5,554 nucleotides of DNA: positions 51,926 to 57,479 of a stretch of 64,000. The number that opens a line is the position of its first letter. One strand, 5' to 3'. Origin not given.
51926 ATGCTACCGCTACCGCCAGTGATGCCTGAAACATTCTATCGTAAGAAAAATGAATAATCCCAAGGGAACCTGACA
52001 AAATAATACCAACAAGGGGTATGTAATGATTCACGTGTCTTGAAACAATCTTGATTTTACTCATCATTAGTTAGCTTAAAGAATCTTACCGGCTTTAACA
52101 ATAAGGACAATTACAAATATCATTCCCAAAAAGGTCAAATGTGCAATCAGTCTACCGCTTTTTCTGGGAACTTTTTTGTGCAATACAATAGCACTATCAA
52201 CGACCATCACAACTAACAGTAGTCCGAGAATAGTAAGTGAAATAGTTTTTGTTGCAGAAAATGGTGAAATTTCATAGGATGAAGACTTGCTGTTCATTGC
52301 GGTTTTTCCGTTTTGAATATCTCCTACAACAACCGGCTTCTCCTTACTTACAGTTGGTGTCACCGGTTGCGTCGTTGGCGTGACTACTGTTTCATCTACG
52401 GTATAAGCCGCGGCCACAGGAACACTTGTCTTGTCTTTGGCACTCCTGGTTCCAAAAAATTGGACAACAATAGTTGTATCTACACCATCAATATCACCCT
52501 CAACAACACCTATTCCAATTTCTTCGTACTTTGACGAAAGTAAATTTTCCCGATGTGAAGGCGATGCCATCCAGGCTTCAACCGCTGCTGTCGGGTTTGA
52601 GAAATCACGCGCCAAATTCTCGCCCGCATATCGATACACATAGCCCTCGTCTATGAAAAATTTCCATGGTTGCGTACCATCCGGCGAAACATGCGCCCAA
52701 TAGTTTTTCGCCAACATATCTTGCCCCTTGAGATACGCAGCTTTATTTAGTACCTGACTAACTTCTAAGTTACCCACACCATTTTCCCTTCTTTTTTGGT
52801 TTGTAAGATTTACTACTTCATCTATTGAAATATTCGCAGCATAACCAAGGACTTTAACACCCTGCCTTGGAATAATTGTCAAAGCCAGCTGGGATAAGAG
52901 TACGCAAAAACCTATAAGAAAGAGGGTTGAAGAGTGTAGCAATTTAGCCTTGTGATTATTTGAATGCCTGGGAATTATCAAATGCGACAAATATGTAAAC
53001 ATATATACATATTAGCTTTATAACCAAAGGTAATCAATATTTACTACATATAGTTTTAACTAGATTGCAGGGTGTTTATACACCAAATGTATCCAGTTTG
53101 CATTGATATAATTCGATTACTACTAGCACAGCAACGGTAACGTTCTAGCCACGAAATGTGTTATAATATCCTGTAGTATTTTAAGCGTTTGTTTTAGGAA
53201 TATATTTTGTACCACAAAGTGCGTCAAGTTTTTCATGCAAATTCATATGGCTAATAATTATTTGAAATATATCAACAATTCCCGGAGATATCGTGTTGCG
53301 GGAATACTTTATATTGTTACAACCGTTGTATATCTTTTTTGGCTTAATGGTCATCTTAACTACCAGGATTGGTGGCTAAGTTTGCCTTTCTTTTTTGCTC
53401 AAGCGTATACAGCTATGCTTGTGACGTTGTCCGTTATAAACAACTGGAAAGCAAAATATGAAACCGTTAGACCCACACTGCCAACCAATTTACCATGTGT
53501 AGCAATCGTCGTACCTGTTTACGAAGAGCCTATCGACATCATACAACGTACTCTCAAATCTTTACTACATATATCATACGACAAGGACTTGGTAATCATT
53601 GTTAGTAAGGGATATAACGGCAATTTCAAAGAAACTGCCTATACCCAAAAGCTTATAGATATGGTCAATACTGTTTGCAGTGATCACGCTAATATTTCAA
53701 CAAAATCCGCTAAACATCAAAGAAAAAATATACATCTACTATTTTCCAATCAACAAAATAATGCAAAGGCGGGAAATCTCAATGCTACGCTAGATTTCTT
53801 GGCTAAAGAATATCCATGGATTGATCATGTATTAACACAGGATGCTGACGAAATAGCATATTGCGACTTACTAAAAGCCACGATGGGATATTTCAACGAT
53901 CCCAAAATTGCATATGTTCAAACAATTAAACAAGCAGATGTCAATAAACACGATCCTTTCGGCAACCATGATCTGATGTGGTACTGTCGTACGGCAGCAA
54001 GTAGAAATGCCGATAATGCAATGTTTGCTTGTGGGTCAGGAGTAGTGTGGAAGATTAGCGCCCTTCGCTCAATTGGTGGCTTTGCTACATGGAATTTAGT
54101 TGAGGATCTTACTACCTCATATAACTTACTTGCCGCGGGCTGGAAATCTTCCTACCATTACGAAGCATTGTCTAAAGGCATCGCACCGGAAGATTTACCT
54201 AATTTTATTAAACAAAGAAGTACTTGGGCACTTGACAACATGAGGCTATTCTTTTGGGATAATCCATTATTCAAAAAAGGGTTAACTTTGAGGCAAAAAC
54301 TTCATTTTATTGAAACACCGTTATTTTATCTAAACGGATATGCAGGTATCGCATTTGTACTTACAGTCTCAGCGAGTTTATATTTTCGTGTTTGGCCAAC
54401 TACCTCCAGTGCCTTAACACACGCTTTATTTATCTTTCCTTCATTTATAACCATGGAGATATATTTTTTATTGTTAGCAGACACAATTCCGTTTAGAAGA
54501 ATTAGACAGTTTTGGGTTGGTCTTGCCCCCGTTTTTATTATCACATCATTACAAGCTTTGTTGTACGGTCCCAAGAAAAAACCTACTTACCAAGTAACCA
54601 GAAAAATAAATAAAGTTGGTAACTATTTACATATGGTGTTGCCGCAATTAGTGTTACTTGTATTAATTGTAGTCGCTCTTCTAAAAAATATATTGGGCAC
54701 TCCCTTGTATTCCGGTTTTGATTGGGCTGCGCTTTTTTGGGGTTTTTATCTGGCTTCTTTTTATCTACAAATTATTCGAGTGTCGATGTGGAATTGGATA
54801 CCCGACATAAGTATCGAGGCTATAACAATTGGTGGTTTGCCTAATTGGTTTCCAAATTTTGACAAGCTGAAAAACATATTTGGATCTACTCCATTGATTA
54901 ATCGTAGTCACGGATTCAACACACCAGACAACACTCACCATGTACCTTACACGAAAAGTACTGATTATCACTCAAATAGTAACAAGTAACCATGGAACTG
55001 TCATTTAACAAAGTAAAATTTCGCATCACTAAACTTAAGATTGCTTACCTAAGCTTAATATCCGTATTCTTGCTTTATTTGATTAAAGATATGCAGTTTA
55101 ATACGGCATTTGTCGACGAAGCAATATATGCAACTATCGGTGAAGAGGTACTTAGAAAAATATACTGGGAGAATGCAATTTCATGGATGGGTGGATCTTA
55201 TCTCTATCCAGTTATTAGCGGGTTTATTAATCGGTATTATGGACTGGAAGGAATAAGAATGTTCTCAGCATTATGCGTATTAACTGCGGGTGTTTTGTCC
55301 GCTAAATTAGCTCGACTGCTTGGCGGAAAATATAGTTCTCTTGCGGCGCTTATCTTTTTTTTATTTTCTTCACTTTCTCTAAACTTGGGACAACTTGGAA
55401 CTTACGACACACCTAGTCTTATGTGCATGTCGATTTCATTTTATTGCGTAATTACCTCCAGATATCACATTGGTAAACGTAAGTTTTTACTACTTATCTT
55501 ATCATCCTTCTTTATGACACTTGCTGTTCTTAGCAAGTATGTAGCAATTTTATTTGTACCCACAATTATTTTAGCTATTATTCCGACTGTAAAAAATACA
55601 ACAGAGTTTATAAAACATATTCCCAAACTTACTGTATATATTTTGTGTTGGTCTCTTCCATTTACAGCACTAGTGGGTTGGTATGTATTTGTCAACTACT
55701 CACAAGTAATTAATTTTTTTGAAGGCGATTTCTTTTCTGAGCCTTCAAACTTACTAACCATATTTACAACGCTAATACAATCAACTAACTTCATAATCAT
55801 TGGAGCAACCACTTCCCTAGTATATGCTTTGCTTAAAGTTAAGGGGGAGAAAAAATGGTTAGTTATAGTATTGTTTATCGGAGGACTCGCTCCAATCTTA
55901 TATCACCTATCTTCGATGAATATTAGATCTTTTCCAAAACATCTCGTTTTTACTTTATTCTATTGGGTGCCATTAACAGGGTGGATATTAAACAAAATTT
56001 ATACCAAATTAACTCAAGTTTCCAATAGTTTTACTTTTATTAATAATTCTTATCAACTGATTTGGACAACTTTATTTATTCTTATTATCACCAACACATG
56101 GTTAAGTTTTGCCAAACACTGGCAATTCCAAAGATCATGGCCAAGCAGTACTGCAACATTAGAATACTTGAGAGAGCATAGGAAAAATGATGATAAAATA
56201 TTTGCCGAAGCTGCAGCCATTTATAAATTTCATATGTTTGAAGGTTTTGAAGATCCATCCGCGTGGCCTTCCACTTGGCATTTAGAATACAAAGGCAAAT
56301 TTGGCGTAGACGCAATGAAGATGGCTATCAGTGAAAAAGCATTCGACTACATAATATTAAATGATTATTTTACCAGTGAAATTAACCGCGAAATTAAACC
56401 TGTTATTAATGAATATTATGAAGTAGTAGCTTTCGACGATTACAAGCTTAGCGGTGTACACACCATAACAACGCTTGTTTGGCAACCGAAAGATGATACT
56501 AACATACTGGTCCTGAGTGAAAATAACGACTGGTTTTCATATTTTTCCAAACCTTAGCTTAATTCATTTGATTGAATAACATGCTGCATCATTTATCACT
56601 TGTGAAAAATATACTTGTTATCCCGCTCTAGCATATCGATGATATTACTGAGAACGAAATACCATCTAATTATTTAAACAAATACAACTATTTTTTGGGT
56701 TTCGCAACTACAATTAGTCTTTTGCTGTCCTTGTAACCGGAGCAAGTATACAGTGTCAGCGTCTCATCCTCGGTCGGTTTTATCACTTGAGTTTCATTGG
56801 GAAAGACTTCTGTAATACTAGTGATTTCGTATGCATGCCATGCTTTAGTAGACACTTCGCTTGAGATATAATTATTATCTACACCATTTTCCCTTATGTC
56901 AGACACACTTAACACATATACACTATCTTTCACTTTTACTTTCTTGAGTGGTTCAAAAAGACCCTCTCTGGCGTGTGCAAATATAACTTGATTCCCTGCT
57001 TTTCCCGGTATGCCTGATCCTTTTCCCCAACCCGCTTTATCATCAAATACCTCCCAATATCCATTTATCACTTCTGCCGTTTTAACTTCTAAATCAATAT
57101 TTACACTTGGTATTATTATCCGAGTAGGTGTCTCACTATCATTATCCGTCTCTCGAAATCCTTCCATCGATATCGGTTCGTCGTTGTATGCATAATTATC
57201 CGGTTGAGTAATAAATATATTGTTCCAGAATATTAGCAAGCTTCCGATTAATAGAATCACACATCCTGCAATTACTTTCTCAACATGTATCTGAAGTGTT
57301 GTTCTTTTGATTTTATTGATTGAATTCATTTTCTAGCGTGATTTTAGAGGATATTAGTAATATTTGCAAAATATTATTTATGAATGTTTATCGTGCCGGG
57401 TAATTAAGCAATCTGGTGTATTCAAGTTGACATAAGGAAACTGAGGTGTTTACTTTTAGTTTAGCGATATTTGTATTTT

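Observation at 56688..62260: Sortase-terminated operon of three paralogous Asn/Thr/Gly-rich repeat proteins: a candidate novel surface fibre or S-layer system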

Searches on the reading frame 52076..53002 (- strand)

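Call 66: search_protein_families(library=pfam, proteins=[window:52076-53002:-], max_evalue=0.001)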
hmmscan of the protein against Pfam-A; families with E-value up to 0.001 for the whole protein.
window:52076-53002:- (308 aa): 1 family
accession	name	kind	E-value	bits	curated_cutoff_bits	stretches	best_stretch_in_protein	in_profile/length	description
PF00188.32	CAP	-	1e-17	65.5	21.1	1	64-179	1-113/117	Cysteine-rich secretory protein family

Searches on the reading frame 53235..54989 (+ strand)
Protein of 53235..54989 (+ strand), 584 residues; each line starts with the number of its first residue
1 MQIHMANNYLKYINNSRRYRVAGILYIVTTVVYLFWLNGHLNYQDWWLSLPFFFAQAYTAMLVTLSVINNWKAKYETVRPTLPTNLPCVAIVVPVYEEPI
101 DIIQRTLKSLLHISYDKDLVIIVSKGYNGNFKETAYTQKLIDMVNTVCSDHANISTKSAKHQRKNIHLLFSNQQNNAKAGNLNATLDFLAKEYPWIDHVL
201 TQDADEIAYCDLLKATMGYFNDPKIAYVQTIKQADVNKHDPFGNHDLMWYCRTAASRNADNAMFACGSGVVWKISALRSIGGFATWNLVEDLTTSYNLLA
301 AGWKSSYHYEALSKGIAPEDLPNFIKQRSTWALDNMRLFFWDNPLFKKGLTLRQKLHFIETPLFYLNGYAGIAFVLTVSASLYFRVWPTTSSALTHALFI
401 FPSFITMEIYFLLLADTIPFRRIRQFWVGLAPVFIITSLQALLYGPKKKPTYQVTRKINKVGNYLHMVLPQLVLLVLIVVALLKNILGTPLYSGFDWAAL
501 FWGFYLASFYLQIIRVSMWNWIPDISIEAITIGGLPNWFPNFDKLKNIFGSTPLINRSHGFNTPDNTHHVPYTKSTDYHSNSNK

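Call 3: search_protein_families(library=pfam, proteins=[window:53235-54989:+], max_evalue=1)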
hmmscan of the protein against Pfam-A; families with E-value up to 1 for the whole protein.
window:53235-54989:+ (584 aa): 4 families
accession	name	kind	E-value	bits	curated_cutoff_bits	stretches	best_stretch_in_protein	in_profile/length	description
PF13641.12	Glyco_tranf_2_3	-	6e-17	62.9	27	1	88-332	2-228/230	Glycosyltransferase like family 2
PF13632.12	Glyco_trans_2_3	-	7.5e-11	42.6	27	1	199-380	2-194/198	Glycosyl transferase family group 2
PF00535.33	Glycos_transf_2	-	1.9e-07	31.6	23.3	2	91-128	2-38/168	Glycosyl transferase family 2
PF13506.12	Glyco_transf_21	-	0.0036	17.2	21.7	1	195-315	30-154/174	Glycosyl transferase family 21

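Call 4: search_protein_families(library=ncbifam, proteins=[window:53235-54989:+], max_evalue=1)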
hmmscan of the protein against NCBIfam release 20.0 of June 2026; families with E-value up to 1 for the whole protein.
window:53235-54989:+ (584 aa): 7 families
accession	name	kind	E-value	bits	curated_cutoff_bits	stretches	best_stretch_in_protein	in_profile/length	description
TIGR03030.1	CelA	equivalog_domain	3.5e-51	174.1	699.1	1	24-487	62-530/714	UDP-forming cellulose synthase catalytic subunit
NF008558.0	PRK11498.1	equivalog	2.5e-34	118.4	992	2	165-410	327-576/872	UDP-forming cellulose synthase catalytic subunit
TIGR03937.1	PgaC_IcaA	equivalog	1.6e-11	43.8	422.3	2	268-348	201-283/407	poly-beta-1,6-N-acetyl-D-glucosamine synthase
TIGR04242.1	nodulat_NodC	equivalog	2e-05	23.7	550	1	58-337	21-286/395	chitooligosaccharide synthase NodC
NF053846.1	glyco_with_XrtP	equivalog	0.0009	18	520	1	256-338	215-301/440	XrtP-associated glycosyltransferase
TIGR03469.1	HpnB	hypoth_equivalog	0.002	17.2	379.25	1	71-124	23-80/386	hopene-associated glycosyltransferase HpnB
NF003958.0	PRK05454.2-1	equivalog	0.095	10.8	419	1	54-110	70-130/704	glucans biosynthesis glucosyltransferase MdoH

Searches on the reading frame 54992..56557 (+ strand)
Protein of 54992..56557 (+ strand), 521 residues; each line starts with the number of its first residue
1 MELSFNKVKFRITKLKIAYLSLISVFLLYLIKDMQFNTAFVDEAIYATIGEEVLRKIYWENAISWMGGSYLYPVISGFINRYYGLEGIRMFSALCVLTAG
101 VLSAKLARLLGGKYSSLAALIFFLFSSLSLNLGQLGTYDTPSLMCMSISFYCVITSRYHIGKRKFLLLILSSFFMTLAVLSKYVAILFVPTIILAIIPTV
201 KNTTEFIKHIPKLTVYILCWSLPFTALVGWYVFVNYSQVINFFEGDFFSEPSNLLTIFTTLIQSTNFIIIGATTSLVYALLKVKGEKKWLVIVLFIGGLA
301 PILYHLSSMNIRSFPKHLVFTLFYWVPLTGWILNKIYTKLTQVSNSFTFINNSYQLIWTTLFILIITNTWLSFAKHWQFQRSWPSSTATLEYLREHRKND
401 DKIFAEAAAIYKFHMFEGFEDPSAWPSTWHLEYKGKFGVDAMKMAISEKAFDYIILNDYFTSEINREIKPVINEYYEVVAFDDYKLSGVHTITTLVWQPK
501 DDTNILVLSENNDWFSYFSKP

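Call 3: search_protein_families(library=pfam, proteins=[window:54992-56557:+], max_evalue=1)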
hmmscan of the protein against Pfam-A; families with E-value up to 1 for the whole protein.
window:54992-56557:+ (521 aa): 1 family
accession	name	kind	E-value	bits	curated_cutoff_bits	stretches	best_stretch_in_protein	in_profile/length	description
PF13231.12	PMT_2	-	5.3e-11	43.4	26.1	1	86-219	22-150/160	Dolichyl-phosphate-mannose-protein mannosyltransferase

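Call 4: search_protein_families(library=ncbifam, proteins=[window:54992-56557:+], max_evalue=1)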
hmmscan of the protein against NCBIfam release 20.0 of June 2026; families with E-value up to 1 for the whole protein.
window:54992-56557:+ (521 aa): 0 families

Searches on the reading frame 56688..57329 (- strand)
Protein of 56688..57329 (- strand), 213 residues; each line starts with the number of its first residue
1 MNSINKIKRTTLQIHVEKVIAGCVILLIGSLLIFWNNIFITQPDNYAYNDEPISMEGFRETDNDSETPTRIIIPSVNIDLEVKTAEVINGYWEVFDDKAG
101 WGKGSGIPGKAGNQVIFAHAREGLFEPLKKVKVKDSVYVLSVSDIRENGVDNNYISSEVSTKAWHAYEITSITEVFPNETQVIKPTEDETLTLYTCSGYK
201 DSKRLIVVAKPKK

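Call 3: search_protein_families(library=pfam, proteins=[window:56688-57329:-], max_evalue=1)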
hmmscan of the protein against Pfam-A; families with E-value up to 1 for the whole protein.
window:56688-57329:- (213 aa): 1 family
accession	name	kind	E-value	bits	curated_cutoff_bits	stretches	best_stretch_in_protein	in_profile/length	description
PF04203.18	Sortase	-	3.1e-20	72.6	26.6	1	71-211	1-124/125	Sortase domain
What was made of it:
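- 56688..57329 (-): Membrane-anchored sortase from a clade that pairs with L[SA]x[TA][SG] signals. It reaches none of the class A-F cut-offs. Pfam PF04203, E 3e-20 (call 3).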

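Call 4: search_protein_families(library=ncbifam, proteins=[window:56688-57329:-], max_evalue=1)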
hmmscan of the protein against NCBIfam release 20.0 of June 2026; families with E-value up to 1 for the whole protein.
window:56688-57329:- (213 aa): 8 families
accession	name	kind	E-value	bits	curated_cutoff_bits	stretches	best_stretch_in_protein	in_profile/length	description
TIGR01076.1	sortase_fam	subfamily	9.3e-10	38.4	39.35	2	164-210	78-126/136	sortase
NF033745.1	class_C_sortase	subfamily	1.5e-08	34.6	160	1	69-209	94-218/220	class C sortase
NF033747.1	class_E_sortase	subfamily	1.1e-07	31.9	160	1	62-210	65-204/211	class E sortase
NF058671.1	sortase_SrtD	exception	4.6e-07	29.7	140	1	83-198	74-170/187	class D sortase, LPxTATN-specific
NF033746.1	class_D_sortase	subfamily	5.5e-07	29.5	165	1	87-211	24-133/135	class D sortase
NF033748.1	class_F_sortase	subfamily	1.2e-06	28.2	166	1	64-202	7-139/155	class F sortase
TIGR03784.1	marine_sortase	equivalog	0.00046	19.9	158.25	1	152-199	112-159/174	class GN sortase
TIGR03064.1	sortase_srtB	equivalog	0.096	12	153.75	1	136-207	167-235/235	class B sortase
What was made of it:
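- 56688..57329 (-): NCBIfam class models score 28-35 bits against cut-offs of 140-166 (call 4).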

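Call 35: search_solved_structures(query=window:56688-57329:-, max_evalue=0.01, show_alignments=2)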
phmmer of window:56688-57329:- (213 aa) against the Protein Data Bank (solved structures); distinct sequences matched with E-value up to 0.01: 2.
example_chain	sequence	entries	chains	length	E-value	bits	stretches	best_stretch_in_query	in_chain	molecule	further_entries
2kw8_A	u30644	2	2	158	0.00043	23.2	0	165-209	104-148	LPXTG-site transpeptidase family protein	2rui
4d70_A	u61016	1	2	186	0.0045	19.9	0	89-162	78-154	SORTASE FAMILY PROTEIN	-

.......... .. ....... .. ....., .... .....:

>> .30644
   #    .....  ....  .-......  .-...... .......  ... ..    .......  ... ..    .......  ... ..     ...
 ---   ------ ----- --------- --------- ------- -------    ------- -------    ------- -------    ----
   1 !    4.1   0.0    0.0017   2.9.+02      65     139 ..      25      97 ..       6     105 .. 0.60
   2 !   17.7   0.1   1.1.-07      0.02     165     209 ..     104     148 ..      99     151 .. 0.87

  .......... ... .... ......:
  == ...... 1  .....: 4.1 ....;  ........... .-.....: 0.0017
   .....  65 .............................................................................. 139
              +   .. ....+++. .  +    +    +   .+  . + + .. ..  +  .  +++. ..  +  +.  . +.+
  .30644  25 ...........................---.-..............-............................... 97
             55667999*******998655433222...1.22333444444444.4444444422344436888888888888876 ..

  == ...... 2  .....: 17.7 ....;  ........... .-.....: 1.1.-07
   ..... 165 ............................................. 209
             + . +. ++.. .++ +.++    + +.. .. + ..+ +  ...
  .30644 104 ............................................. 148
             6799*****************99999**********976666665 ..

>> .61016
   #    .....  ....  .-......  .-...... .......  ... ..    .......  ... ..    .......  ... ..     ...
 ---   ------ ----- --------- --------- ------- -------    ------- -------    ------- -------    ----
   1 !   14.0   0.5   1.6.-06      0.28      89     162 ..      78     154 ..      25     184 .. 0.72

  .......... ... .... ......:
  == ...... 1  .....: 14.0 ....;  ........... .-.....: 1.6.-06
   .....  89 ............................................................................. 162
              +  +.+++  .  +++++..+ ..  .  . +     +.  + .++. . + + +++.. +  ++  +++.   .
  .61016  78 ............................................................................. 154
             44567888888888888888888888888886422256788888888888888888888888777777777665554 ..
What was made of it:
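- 56688..57329 (-): The H/C/R triad aligns to 2kw8 (call 35).
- On Sortase (Pfam PF04203) transpeptidases: FAH, LTLYTC and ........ align with GH, ITLITC and SKRYVVA of B. anthracis SrtA 2kw8 (call 35)
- Checked: The His (FAH), the Cys (TLYTC) and the Arg (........) align with B. anthracis SrtA 2kw8 (call 35).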
